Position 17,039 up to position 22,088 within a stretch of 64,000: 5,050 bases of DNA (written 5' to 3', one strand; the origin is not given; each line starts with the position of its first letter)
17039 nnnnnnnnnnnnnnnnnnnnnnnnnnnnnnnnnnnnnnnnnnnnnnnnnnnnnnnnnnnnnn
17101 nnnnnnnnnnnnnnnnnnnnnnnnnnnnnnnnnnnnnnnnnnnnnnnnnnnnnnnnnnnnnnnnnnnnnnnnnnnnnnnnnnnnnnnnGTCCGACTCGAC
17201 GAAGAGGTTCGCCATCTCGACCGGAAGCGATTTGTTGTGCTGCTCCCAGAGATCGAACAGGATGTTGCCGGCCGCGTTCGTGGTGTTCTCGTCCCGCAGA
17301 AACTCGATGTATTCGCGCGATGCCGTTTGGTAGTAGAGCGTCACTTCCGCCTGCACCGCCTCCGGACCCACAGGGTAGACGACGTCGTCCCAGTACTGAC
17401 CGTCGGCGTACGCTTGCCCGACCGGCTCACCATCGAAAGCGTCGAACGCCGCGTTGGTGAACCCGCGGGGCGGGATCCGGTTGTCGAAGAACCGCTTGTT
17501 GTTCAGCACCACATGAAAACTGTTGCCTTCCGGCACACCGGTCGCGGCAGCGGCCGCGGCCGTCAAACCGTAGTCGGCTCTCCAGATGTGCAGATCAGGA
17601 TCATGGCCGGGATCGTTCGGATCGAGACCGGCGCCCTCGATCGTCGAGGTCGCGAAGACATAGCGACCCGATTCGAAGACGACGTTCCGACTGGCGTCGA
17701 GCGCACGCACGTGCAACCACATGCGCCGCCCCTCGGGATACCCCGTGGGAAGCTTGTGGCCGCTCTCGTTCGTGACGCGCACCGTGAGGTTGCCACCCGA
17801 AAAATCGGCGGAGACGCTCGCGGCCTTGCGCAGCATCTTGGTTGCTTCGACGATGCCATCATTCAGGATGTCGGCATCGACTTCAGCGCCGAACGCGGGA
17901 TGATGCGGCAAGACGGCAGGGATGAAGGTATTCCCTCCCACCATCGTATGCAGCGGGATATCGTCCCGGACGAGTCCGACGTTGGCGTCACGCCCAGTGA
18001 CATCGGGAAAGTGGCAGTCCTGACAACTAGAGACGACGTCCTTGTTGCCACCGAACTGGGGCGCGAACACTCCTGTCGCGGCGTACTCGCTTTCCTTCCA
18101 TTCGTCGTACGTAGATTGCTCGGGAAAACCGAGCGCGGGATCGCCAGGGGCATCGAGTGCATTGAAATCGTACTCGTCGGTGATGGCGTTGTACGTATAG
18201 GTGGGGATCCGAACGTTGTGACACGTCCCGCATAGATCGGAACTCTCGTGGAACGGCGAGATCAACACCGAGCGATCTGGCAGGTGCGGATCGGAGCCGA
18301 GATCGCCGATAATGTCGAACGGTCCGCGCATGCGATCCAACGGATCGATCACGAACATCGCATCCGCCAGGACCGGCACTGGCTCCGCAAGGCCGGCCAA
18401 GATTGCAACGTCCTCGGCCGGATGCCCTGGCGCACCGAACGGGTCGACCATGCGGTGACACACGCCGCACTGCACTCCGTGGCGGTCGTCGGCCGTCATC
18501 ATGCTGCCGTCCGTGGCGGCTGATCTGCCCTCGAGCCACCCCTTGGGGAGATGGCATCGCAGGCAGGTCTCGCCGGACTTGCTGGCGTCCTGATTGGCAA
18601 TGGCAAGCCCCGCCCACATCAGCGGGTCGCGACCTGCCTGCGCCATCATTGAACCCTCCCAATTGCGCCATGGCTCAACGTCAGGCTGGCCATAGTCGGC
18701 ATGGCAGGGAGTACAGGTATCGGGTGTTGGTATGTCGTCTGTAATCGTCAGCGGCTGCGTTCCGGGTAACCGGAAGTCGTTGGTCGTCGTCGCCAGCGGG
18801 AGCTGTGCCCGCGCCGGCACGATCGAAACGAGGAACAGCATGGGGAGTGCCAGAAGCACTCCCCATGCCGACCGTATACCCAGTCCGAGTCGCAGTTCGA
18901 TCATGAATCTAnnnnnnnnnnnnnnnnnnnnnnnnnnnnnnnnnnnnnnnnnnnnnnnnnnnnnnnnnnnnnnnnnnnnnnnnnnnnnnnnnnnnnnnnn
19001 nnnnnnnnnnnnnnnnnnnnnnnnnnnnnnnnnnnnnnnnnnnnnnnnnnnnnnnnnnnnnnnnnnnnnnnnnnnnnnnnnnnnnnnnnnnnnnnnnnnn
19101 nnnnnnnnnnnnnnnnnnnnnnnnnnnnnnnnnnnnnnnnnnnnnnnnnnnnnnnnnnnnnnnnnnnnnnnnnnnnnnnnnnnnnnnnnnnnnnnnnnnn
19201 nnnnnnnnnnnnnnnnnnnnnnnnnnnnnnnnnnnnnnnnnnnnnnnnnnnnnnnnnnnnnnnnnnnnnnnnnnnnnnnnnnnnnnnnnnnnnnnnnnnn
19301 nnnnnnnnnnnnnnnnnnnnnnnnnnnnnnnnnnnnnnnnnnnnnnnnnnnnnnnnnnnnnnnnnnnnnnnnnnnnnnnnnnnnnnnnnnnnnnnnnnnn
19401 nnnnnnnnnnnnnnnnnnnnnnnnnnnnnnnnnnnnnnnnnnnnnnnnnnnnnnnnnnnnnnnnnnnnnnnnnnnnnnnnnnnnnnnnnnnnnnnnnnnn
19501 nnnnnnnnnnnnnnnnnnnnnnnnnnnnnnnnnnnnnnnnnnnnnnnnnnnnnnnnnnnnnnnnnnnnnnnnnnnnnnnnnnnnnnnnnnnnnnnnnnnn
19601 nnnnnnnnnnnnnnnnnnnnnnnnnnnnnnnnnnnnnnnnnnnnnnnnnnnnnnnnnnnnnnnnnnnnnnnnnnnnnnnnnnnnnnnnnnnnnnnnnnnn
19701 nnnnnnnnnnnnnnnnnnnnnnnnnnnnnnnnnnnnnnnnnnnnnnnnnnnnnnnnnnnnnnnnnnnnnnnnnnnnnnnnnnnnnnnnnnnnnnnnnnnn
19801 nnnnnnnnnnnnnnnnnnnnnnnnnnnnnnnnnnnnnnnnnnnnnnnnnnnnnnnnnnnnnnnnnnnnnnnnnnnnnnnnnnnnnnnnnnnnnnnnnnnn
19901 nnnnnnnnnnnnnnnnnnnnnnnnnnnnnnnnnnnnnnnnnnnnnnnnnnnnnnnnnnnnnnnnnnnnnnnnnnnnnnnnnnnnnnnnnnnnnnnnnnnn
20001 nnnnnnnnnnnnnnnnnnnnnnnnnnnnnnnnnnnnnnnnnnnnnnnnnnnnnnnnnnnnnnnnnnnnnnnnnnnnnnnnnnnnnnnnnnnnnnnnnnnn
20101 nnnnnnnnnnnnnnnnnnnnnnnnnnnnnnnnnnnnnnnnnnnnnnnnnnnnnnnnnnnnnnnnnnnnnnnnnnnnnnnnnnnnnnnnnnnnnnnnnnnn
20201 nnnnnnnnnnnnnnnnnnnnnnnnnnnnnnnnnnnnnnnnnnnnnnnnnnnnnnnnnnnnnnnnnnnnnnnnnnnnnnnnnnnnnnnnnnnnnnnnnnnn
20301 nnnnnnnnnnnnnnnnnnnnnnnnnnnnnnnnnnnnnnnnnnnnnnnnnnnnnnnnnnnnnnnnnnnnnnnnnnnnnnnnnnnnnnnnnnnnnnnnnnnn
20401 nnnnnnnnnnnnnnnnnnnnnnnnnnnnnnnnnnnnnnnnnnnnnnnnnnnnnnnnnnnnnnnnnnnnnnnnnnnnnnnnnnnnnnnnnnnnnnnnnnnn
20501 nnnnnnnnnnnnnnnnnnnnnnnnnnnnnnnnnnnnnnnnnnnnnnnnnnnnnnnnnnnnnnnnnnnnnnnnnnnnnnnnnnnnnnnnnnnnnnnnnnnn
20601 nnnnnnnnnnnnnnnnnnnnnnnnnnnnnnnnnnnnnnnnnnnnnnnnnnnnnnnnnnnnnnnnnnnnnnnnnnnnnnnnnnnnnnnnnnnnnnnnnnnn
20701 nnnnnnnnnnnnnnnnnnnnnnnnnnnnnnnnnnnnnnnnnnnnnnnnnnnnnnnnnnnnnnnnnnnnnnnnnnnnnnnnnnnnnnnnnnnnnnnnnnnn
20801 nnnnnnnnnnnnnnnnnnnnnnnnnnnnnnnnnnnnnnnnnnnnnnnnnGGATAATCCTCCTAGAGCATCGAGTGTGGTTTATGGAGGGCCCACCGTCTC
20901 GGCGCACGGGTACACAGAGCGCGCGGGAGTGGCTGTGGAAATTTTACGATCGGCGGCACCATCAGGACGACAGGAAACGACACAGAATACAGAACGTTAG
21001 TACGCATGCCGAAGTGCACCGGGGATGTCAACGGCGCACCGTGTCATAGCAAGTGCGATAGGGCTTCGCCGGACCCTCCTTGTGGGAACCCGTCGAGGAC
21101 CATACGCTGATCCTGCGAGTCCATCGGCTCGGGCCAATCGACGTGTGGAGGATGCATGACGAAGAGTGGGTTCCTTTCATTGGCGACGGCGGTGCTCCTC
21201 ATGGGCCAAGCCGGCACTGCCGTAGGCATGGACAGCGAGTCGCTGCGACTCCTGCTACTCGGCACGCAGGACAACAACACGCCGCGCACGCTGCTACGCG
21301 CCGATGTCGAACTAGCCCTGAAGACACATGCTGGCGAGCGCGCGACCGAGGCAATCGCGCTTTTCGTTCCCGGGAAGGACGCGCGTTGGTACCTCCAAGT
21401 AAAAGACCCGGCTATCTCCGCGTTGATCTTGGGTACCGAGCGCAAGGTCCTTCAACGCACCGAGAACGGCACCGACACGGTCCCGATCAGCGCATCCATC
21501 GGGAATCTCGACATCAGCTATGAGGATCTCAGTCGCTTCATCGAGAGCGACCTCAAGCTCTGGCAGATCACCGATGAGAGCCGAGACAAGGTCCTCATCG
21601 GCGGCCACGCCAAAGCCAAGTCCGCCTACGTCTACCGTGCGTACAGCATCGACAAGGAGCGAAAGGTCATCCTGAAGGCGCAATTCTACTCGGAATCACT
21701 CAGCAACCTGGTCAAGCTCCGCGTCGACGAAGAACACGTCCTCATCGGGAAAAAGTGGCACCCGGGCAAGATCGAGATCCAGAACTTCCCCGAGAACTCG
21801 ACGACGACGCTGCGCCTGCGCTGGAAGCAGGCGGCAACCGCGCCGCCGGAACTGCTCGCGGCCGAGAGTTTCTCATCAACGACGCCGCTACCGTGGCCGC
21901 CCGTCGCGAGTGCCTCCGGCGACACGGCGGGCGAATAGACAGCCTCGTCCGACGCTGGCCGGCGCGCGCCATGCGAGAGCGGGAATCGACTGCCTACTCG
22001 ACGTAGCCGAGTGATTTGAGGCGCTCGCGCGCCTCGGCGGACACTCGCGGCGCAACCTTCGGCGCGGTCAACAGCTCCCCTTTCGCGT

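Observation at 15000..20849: Three-gene secreted operon (beta-helix protein, pentaheme cytochrome, monoheme cytochrome) united by a shared, unrecognised Cys-rich module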

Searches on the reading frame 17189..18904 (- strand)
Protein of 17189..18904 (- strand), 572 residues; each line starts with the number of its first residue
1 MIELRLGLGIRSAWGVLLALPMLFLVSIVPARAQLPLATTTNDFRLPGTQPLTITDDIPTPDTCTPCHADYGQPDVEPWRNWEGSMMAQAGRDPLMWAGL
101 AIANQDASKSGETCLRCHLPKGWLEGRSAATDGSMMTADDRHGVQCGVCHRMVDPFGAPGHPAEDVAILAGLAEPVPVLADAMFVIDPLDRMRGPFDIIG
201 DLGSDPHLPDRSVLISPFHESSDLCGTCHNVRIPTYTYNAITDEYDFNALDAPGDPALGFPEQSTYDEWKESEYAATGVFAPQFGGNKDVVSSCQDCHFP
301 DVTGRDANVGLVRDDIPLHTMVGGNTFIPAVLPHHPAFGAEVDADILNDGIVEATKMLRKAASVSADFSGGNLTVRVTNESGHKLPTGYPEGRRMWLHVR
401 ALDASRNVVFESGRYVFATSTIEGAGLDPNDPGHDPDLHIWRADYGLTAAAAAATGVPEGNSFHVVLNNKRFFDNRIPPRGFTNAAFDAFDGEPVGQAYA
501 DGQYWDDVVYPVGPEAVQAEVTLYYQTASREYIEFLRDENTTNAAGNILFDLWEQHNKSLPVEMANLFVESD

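Call 13: find_homologous_proteins(query=window:17189-18904:-, max_evalue=0.001)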
Query seq(572 aa) (572 aa): 4277 proteins with E <= 0.001 among 8000 candidates; the best 120 are listed.
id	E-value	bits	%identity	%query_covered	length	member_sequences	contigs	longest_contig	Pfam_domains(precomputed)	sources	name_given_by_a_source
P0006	0.0e+0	1350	100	100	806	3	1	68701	PF14522.12,PF22113.2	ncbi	-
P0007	0.0e+0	1057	79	97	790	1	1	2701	PF14522.12,PF22113.2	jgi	jgi:hypothetical protein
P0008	8.4e-298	1007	76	94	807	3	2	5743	PF14522.12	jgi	-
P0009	9.8e-297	1003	77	95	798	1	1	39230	PF14522.12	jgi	jgi:Cytochrome c554 and c-prime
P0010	3.2e-283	959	72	99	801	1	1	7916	PF14522.12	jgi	jgi:hypothetical protein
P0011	1.2e-280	950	71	98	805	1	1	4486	PF14522.12,PF22113.2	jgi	jgi:hypothetical protein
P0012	5.7e-277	938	72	95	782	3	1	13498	PF13435.12,PF14522.12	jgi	jgi:hypothetical protein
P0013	4.6e-271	919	71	93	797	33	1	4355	PF14522.12,PF22113.2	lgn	-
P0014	7.9e-271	918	69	98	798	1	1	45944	-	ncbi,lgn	ncbi:MAG: hypothetical protein ACE5FG_09740 [Myxococcota bacterium]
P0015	1.9e-270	917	71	93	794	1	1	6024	-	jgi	jgi:hypothetical protein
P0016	5.6e-270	915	70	93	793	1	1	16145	PF14522.12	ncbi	ncbi:MAG: hypothetical protein AB1689_01770 [Thermodesulfobacteriota bacterium]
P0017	8.0e-270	915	70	94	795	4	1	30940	-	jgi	-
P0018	8.2e-269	911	70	94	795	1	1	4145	PF14522.12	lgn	-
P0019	9.9e-269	911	70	94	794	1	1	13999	PF14522.12,PF22113.2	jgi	jgi:hypothetical protein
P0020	1.3e-268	911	71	94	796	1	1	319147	PF14522.12,PF22113.2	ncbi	-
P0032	1.9e-264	897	69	94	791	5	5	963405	PF14522.12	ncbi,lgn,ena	ncbi:MAG TPA: hypothetical protein VIS07_04530 [Candidatus Binatia bacterium]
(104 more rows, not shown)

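Call 15: find_encoding_contigs(protein=P0006, flank=10000, max_places=3)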
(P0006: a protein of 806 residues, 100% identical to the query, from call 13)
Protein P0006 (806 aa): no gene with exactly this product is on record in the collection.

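Call 16: find_encoding_contigs(protein=P0032, flank=8000, max_places=2)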
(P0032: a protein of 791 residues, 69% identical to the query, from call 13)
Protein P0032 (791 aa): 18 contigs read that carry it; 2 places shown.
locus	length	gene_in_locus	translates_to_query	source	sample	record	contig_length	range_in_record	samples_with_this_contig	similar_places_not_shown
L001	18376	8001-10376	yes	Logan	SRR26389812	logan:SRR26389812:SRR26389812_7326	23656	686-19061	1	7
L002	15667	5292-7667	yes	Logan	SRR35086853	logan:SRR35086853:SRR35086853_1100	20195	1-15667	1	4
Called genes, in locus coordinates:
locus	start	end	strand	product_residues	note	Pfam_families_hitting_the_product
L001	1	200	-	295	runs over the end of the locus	?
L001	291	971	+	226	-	PF00440:TetR_N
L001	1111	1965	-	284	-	PF01734:Patatin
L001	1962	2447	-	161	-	-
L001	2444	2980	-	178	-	PF02975:Me-amine-dh_L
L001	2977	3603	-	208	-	PF00578:AhpC-TSA (faint)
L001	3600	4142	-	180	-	PF07291:MauE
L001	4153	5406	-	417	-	PF06433:Me-amine-dh_H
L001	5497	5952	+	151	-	PF00034:Cytochrom_C (faint), PF13442:Cytochrome_CBB3 (weak)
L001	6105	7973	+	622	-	PF13229:Beta_helix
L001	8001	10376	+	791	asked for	PF14522:Cytochrome_C7 (faint)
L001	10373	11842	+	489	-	PF15780:ASH (weak)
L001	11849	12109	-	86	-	-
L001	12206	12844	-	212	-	PF10110:GPDPase_memb (faint), PF06161:DUF975 (faint), PF06790:UPF0259 (weak), PF25231:DUF7847 (weak)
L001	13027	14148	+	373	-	PF03706:LPG_synthase_TM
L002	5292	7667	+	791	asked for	PF14522:Cytochrome_C7 (faint)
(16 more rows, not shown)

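Call 17: find_encoding_contigs(protein=P0014, flank=8000, max_places=2)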
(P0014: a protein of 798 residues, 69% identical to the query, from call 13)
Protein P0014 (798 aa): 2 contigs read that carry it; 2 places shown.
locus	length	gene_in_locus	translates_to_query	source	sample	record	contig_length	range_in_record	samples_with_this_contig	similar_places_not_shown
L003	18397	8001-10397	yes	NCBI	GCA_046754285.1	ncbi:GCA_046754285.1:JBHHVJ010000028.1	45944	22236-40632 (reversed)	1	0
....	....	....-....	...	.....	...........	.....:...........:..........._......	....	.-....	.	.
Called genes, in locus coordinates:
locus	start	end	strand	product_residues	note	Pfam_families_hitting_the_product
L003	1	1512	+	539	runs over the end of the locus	PF00501:AMP-binding, PF13193:AMP-binding_C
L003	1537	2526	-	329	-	PF02126:PTE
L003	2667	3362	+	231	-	PF00535:Glycos_transf_2 (weak)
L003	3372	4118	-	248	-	PF07819:PGAP1 (faint), PF00561:Abhydrolase_1, PF00975:Thioesterase (weak), PF12146:Hydrolase_4, PF12697:Abhydrolase_6, PF03096:Ndr (weak)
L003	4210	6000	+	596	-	PF02538:Hydantoinase_B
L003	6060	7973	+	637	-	PF05048:NosD (weak), PF13229:Beta_helix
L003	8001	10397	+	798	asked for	-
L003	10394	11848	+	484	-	-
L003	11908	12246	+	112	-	-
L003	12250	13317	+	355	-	PF13624:SurA_N_3 (faint), PF13462:Thioredoxin_4, PF01323:DSBA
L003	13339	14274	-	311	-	PF03781:FGE-sulfatase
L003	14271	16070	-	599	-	-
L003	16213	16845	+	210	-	-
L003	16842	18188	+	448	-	-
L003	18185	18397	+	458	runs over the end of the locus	PF00890:FAD_binding_2 (weak), PF01266:DAO, PF01593:Amino_oxidase, PF01946:Thi4 (faint), PF03486:HI0933_like (weak), PF07992:Pyr_redox_2 (weak), PF12831:FAD_oxidored (weak), PF13450:NAD_binding_8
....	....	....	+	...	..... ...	-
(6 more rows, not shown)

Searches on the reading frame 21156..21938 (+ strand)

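Call 76: search_protein_families(library=pfam, proteins=[window:21156-21938:+], max_evalue=0.001)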
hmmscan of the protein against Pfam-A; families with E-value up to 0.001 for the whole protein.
window:21156-21938:+ (260 aa): 1 family
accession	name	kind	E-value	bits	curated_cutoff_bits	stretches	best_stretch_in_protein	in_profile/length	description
PF17131.11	LolA_like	-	1.1e-09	38.7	30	1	114-222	51-164/184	Outer membrane lipoprotein-sorting protein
